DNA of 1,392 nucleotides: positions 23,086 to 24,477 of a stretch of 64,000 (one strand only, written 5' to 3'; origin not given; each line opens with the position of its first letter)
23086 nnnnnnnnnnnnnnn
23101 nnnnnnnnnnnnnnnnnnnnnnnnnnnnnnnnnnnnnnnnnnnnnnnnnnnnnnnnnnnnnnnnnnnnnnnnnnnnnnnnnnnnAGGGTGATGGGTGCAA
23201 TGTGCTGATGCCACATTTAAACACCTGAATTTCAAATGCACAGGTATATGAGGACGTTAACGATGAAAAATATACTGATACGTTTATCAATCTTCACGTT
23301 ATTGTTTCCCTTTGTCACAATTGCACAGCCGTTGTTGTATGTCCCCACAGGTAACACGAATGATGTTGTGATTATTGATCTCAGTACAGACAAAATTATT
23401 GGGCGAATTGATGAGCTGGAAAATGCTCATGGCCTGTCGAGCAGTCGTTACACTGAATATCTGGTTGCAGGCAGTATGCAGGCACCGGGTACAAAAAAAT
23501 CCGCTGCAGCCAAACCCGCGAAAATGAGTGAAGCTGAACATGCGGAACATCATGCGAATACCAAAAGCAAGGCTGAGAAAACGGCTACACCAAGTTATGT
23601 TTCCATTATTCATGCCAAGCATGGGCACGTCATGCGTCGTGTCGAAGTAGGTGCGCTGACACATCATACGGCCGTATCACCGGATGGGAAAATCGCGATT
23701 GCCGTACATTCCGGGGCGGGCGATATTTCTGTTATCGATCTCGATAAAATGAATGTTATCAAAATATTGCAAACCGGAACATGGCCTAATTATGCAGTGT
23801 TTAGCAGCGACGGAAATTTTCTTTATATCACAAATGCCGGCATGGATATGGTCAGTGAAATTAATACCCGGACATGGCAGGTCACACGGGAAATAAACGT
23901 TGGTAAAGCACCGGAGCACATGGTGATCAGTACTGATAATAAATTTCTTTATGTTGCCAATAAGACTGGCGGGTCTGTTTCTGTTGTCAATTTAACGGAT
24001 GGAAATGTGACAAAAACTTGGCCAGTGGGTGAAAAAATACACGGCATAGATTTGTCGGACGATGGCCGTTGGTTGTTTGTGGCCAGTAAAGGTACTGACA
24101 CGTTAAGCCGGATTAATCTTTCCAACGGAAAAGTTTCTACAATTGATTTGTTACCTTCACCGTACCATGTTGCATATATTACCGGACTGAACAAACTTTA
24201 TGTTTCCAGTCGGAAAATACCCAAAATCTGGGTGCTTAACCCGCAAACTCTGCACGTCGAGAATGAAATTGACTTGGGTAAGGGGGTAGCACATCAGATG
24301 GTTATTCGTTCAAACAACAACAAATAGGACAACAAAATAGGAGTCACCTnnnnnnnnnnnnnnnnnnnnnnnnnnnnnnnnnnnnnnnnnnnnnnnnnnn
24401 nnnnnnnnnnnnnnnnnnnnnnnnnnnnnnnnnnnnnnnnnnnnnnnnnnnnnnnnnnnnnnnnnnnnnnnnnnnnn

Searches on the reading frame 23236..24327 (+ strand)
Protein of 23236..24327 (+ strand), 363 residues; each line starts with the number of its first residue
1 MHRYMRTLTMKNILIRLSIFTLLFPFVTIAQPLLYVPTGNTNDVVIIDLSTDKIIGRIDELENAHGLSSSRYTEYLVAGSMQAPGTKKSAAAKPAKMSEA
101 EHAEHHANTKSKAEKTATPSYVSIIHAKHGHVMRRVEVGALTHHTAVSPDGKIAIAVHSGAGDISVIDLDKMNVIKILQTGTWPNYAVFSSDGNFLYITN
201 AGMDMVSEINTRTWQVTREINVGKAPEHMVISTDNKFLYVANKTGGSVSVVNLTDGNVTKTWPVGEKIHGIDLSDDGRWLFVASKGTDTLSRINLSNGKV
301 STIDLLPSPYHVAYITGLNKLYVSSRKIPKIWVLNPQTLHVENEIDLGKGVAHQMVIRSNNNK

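Call 3: search_protein_families(library=pfam, proteins=[window:23236-24327:+], max_evalue=0.01)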
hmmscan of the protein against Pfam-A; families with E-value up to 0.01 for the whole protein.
window:23236-24327:+ (363 aa): 8 families
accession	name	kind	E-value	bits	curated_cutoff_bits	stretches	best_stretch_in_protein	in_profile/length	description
PF21783.3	YNCE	-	1.7e-11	44.5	27.1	2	187-245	34-91/339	YNCE-like beta-propeller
PF10282.15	Lactonase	-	6.1e-11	42.5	21.7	1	185-303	146-283/344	Lactonase, 7-bladed beta-propeller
PF25174.1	Beta-prop_THOC3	-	1.2e-09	38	305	1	122-286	71-234/272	THOC3 beta-propeller domain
PF02239.22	Cytochrom_D1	-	9.1e-09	34.8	25.5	1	156-253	9-106/368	Cytochrome D1 heme domain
PF23414.1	Beta-prop_EML_2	-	3e-07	30.5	90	0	211-285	27-101/266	Echinoderm microtubule-associated protein second beta-propeller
PF06433.17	Me-amine-dh_H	-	3.3e-05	23.4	21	0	164-226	19-89/343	Methylamine dehydrogenase heavy chain (MADH)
PF21959.2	DUF6923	-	5.4e-05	23.5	27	1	235-314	97-181/234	Repeat of unknown function (DUF6923)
PF25168.1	Beta-prop_WDR36-Utp21_2nd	-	0.00048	20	84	0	213-286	188-261/335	WDR36/Utp21 second beta-propeller domain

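Call 4: search_protein_families(library=ncbifam, proteins=[window:23236-24327:+], max_evalue=0.01)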
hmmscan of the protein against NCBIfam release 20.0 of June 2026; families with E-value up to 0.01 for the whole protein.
window:23236-24327:+ (363 aa): 16 families
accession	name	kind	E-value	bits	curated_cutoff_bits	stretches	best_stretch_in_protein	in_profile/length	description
TIGR03866.1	PQQ_ABC_repeats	subfamily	9e-33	113.6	287.3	1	163-347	22-207/310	PQQ-dependent catabolism-associated beta-propeller protein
NF052340.1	hydrazine_beta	equivalog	3.1e-25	89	560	2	187-287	38-138/372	hydrazine synthase subunit beta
TIGR02276.1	beta_rpt_yvtn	repeat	8.2e-23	80.1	27.85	1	192-232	2-42/42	beta-propeller repeat protein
NF052460.1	L-NosZ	equivalog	6.6e-21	74.4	700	2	120-243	154-277/480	clade III lactonase-type nitrous-oxide reductase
NF052280.1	7_blade_YncE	equivalog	2.3e-18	66.1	400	3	158-199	275-316/338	7-bladed beta-propeller protein YncE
NF052342.1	hydrazine_BC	exception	1.4e-15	56.5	1250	2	142-240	41-139/690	hydrazine synthase subunit beta-gamma fusion subunit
NF048007.1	MmpL3Stblzr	equivalog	1.6e-13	50.6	600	2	169-306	35-175/366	MmpL3/TtfA transport complex stabilizer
TIGR03907.1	QH_beta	equivalog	2.7e-07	30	223.2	0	208-288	17-103/338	quinohemoprotein amine dehydrogenase subunit beta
NF038117.1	choice_anch_I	subfamily_domain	8e-07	28.3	300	1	105-269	60-220/458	choice-of-anchor I family protein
NF050136.1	PGL_lacton_Staph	exception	2.7e-06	26.6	500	1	217-295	182-269/341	6-phosphogluconolactonase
TIGR02658.1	TTQ_MADH_Hv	equivalog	3.1e-05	23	454.45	0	164-204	36-75/358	methylamine dehydrogenase (amicyanin) large subunit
NF008258.1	PRK11028.1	equivalog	0.00027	20.1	370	1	163-297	14-158/330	6-phosphogluconolactonase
NF041516.1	PA2928_fam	subfamily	0.0011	18.5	70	0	246-304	314-375/376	PA2928 family protein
TIGR04244.1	nitrous_NosZ_RR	equivalog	0.0028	16.3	625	0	98-254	190-345/627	TAT-dependent nitrous-oxide reductase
TIGR04246.1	nitrous_NosZ_Gp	equivalog_domain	0.0038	15.6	625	0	273-307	83-117/578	Sec-dependent nitrous-oxide reductase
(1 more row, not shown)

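Call 82: find_homologous_proteins(query=window:23236-24324:+, max_evalue=1e-10)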
Query window:23236-24324:+ (363 aa): 993 proteins with E <= 1e-10 among 6303 candidates; the best 120 are listed.
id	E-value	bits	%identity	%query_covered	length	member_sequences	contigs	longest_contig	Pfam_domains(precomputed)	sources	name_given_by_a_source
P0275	2.5e-231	785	100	98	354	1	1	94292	PF22494.4,PF10282.16,PF25174.2,PF21783.3,PF26550.2,PF02239.23,PF16819.12,PF23414.2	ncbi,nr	ncbi:MAG: beta-propeller fold lactonase family protein [Gammaproteobacteria bacterium]|nr:beta-prope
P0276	5.9e-206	702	89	98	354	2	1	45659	PF22494.4,PF10282.16,PF25174.2,PF21959.3,PF21783.3,PF02239.23,PF16819.12,PF23414.2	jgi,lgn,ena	-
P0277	1.0e-204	698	89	97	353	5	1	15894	PF22494.4,PF10282.16,PF25174.2,PF21959.3,PF21783.3,PF02239.23,PF16819.12,PF23414.2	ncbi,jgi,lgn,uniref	ncbi:hypothetical protein MNBD_GAMMA19-201 [hydrothermal vent metagenome]|uniref:YNCE-like beta-prop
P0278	2.5e-202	690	87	98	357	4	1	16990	PF22494.4,PF10282.16,PF25174.2,PF21959.3,PF21783.3,PF02239.23,PF16819.12,PF23414.2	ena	-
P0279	7.6e-195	665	87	96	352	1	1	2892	PF22494.4,PF10282.16,PF25174.2,PF21959.3,PF06433.18,PF21783.3,PF02239.23,PF16819.12,PF23414.2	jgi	-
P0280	5.2e-192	656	84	96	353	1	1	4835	PF22494.4,PF10282.16,PF25174.2,PF24814.2,PF23381.2,PF21959.3,PF21783.3,PF02239.23,PF16819.12,PF23414.2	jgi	-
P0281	1.3e-183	628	81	97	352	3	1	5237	PF22494.4,PF10282.16,PF25174.2,PF21783.3,PF02239.23,PF16819.12,PF23414.2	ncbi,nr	ncbi:MAG: beta-propeller fold lactonase family protein [Gammaproteobacteria bacterium]|nr:beta-prope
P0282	3.3e-182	624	82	97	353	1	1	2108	PF22494.4,PF10282.16,PF25174.2,PF21783.3,PF02239.23,PF16819.12,PF23414.2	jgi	-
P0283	2.0e-181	621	83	97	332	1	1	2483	PF22494.4,PF10282.16,PF25174.2,PF21959.3,PF21783.3,PF02239.23,PF16819.12,PF23414.2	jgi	-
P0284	7.7e-178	609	80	96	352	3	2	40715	PF22494.4,PF25168.2,PF10282.16,PF25174.2,PF21959.3,PF21783.3,PF02239.23,PF16819.12,PF08450.19,PF23414.2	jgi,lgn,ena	-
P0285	1.7e-163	562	74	92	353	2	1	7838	PF22494.4,PF10282.16,PF25174.2,PF21783.3,PF02239.23,PF16819.12,PF23414.2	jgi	-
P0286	8.2e-162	557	71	95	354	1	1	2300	PF22494.4,PF10282.16,PF25174.2,PF21783.3,PF02239.23,PF16819.12,PF23414.2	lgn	-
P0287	8.9e-158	543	70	96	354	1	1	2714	PF22494.4,PF10282.16,PF25174.2,PF21959.3,PF21783.3,PF02239.23,PF16819.12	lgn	-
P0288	1.9e-150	519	66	97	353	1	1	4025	PF22494.4,PF10282.16,PF25174.2,PF21783.3,PF02239.23,PF16819.12,PF23414.2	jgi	-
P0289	3.1e-147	509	64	98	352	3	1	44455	PF22494.4,PF10282.16,PF25174.2,PF06433.18,PF21783.3,PF02239.23,PF16819.12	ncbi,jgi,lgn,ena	-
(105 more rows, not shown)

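Call 92: predict_structure(alignment_id=A4)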
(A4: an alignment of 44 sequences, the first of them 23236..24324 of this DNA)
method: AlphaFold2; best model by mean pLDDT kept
length: 363 residues; sequences in the alignment: 44
mean_pLDDT: 87.0   pTM: 0.83
mean pLDDT of the five models: 87.0, 86.8, 86.2, 85.9, 85.3
residues with pLDDT >= 90: 272; 70-90: 22; 50-70: 42; < 50: 27
segments of 3 or more residues with pLDDT < 50: 1-3, 87-98, 108-116
pLDDT, mean of each block of 10 residues (from residue 1): 49 61 57 92 95 95 92 95 59 42 51 51 93 93 96 96 96 97 96 98 97 98 97 97 97 98 96 96 97 98 97 93 96 98 97 90 48
secondary structure, 60 per line:
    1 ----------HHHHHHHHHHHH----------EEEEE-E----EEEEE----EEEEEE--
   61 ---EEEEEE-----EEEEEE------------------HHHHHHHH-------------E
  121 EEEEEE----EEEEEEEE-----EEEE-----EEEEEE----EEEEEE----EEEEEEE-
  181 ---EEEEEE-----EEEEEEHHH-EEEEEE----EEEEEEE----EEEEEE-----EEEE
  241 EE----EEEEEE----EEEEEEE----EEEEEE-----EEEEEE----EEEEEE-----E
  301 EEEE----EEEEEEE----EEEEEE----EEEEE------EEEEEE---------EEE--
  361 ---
elements in order: H11-22 E33-37 E44-48 E53-58 E64-69 E75-80 H99-106 E120-126 E131-138 E144-147 E153-158 E163-168 E173-179 E184-189 E195-200 E205-210 E215-221 E226-231 E237-242 E247-252 E257-263 E268-273 E279-284 E289-294 E300-304 E309-315 E320-325 E330-334 E341-346 E356-358

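Call 94: fold_search(model_id=the predicted structure, library=pdb)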
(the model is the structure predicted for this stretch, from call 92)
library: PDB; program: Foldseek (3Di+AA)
matches with E <= 10: 1985; with E <= 0.001: 1891
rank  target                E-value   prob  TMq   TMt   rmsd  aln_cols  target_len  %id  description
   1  1l0q_A                7.0e-21  1.00  0.75  0.70   2.4       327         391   24  Tandem YVTN beta-propeller and PKD domains from an archaeal surface layer protein (released 2002-11-06)
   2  1ri6                  1.3e-16  1.00  0.71  0.77   3.4       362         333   15  Structure of a putative isomerase from E. coli (released 2003-11-25)
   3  4qrj_A                9.6e-16  1.00  0.66  0.69   4.2       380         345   16  Crystal structure of a putative 6-phosphogluconolactonase (BACUNI_04672) from Bacteroides uniformis ATCC 8492 at 2.20  (released 2014-07-23)
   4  6nau_A                1.2e-15  1.00  0.71  0.76   3.6       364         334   14  1.55 Angstrom Resolution Crystal Structure of 6-phosphogluconolactonase from Klebsiella pneumoniae (released 2018-12-19)
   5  5c2v_B                1.4e-15  1.00  0.65  0.67   4.0       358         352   14  Kuenenia stuttgartiensis Hydrazine Synthase (released 2015-10-14)
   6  4qrj_B                1.9e-15  1.00  0.68  0.72   3.6       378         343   15  Crystal structure of a putative 6-phosphogluconolactonase (BACUNI_04672) from Bacteroides uniformis ATCC 8492 at 2.20  (released 2014-07-23)
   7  9n74_LQ               3.3e-15  1.00  0.65  0.30  12.2       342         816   12  SSU processome maturation and disassembly, State H (released 2025-10-29)
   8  3scy                  5.2e-15  1.00  0.67  0.68   4.0       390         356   16  Crystal structure of a putative 6-phosphogluconolactonase (BF1038) from Bacteroides fragilis NCTC 9343 at 1.50 A resolut (released 2011-07-20)
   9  5mzh_A                1.6e-14  1.00  0.63  0.56   5.6       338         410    9  Crystal structure of ODA16 from Chlamydomonas reinhardtii (released 2017-03-22)
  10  6rtd_B                2.1e-14  1.00  0.63  0.50   4.1       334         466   14  Dihydro-heme d1 dehydrogenase NirN in complex with DHE (released 2019-06-19)
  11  5i5j_A                2.3e-14  1.00  0.70  0.49   4.2       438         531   13  Shewanella denitrificans nitrous oxide reductase, reduced apo form (released 2016-03-02)
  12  7qdr_C                2.5e-14  1.00  0.61  0.72   2.5       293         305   15  Apo human SKI complex in the closed state (released 2022-02-02)
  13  7seu_D                2.7e-14  1.00  0.65  0.74   3.1       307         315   14  Crystal structure of E coli contaminant protein YncE co-purified with a plant protein (released 2022-04-20)
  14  8h6k_4Z               2.8e-14  1.00  0.62  0.54   2.9       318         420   13  Cryo-EM structure of human exon-defined spliceosome in the mature B state. (released 2024-05-01)
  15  6rte_A                3.3e-14  1.00  0.61  0.49   4.3       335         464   15  Dihydro-heme d1 dehydrogenase NirN in complex with DHE (released 2019-06-19)
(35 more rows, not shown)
